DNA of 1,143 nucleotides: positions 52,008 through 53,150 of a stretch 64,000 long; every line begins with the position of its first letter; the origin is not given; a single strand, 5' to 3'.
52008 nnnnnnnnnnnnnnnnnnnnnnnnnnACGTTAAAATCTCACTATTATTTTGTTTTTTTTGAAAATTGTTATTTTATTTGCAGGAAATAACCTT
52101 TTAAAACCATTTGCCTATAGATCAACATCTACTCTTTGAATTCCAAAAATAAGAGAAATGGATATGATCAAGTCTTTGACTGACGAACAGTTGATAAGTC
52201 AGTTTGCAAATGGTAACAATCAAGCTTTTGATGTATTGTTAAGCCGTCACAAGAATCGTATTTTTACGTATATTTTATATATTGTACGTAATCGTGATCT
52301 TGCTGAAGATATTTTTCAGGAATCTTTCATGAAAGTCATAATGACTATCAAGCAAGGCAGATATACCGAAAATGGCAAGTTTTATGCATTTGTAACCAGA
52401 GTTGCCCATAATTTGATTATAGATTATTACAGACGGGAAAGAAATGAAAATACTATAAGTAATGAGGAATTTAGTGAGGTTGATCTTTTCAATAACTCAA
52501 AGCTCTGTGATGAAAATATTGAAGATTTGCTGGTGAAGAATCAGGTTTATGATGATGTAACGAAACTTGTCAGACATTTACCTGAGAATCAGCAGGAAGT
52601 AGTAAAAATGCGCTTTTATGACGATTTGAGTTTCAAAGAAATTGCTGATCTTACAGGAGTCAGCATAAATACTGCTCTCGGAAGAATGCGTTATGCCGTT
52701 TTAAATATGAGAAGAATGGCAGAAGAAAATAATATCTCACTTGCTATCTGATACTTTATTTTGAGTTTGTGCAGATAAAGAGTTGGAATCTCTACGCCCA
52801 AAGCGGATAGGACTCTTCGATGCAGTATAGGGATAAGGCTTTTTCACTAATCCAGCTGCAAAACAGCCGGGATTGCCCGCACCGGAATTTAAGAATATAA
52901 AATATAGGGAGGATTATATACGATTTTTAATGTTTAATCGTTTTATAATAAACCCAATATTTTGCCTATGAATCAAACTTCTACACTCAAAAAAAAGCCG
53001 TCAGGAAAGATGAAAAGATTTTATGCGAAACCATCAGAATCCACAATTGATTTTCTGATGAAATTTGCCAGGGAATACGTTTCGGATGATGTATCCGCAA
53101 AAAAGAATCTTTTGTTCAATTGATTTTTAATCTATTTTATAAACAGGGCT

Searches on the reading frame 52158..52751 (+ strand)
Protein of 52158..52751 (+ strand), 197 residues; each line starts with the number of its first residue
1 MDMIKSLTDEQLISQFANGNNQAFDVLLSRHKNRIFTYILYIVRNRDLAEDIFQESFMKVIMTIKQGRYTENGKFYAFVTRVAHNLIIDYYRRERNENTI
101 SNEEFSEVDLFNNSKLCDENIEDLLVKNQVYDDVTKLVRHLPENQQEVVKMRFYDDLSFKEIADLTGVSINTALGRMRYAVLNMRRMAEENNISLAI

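Call 12: search_protein_families(library=pfam, proteins=[window:52158-52751:+])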
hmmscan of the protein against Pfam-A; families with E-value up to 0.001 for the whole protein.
window:52158-52751:+ (197 aa): 4 families
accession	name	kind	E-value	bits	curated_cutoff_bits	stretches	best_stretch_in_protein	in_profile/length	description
PF04542.20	Sigma70_r2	-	1.8e-13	50.5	24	1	27-95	1-69/71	Sigma-70 region 2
PF08281.18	Sigma70_r4_2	-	4.1e-11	42.8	25.7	1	133-172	3-42/54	Sigma-70, region 4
PF04545.22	Sigma70_r4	-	9.5e-10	38.3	24.1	1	139-185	3-49/50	Sigma-70, region 4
PF07638.17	Sigma70_ECF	-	8.3e-09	36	21.1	1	11-181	6-176/185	ECF sigma factor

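Call 15: find_encoding_contigs(protein=window:52158-52751:+, flank=3000, max_places=10)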
Protein window:52158-52751:+ (197 aa): 5 contigs read that carry it; 5 places shown.
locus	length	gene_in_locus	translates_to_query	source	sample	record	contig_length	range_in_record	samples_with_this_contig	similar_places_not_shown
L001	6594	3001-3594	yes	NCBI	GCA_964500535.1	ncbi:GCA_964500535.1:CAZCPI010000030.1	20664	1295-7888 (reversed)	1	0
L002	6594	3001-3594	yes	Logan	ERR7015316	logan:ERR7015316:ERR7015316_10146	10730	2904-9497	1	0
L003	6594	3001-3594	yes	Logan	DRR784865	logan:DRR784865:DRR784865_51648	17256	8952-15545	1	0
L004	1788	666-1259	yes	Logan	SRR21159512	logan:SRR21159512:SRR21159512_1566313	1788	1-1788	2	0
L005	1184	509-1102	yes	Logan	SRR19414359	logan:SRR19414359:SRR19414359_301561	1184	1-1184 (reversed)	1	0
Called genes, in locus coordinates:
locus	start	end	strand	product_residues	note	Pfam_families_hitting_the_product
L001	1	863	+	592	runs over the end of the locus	PF00654:Voltage_CLC, PF00571:CBS (weak)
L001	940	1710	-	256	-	PF17115:Toast_rack_N, PF09922:LiaF-like_C (weak)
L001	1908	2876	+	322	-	PF00551:Formyl_trans_N, PF02911:Formyl_trans_C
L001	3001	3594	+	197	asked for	PF07638:Sigma70_ECF, PF04542:Sigma70_r2, PF08281:Sigma70_r4_2, PF04545:Sigma70_r4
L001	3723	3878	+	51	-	-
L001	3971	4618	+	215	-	PF00834:Ribul_P_3_epim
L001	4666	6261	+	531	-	PF13567:DUF4131, PF03772:Competence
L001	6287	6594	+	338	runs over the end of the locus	PF01368:DHH, PF02272:DHHA1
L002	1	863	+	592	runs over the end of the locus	PF00654:Voltage_CLC, PF00571:CBS (weak)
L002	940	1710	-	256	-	PF17115:Toast_rack_N, PF09922:LiaF-like_C (weak)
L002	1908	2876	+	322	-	PF00551:Formyl_trans_N, PF02911:Formyl_trans_C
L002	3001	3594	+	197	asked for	PF07638:Sigma70_ECF, PF04542:Sigma70_r2, PF08281:Sigma70_r4_2, PF04545:Sigma70_r4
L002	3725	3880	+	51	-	-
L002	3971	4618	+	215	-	PF00834:Ribul_P_3_epim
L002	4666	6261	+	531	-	PF13567:DUF4131, PF03772:Competence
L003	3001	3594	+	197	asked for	PF07638:Sigma70_ECF, PF04542:Sigma70_r2, PF08281:Sigma70_r4_2, PF04545:Sigma70_r4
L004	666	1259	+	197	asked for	PF07638:Sigma70_ECF, PF04542:Sigma70_r2, PF08281:Sigma70_r4_2, PF04545:Sigma70_r4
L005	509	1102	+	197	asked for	PF07638:Sigma70_ECF, PF04542:Sigma70_r2, PF08281:Sigma70_r4_2, PF04545:Sigma70_r4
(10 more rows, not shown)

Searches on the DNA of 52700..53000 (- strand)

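Call 8: search_rna_families(source=window, start=52700, end=53000, threshold=evalue, max_evalue=10, show_alignments=3)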
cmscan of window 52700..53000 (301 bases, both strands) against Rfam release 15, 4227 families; matches with E-value up to 10: 1.
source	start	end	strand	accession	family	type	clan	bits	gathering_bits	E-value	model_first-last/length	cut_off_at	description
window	52855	52928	+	RF01394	isrK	Gene; sRNA;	-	12.9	50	1.7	1-77/77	no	isrK Hfq binding RNA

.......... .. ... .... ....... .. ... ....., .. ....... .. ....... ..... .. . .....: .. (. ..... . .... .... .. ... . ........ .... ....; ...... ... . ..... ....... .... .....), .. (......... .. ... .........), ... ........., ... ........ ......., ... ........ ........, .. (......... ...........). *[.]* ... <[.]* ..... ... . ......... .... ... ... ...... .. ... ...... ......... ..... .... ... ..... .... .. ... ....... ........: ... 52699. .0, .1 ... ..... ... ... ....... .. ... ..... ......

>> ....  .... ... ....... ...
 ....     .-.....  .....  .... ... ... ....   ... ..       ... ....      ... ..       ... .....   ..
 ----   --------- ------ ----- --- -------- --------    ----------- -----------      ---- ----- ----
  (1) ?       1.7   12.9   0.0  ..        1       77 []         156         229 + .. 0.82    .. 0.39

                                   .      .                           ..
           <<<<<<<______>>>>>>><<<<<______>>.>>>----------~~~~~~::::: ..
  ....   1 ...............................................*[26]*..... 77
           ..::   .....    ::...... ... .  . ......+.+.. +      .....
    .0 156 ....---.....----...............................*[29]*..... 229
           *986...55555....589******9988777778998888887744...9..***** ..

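Call 46: search_dna_similar(query=window:52775-52900:-, collection=plasmids, mode=distant, max_evalue=1, max_rows=30)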
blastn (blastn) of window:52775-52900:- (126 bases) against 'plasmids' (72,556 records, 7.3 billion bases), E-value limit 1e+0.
No match.
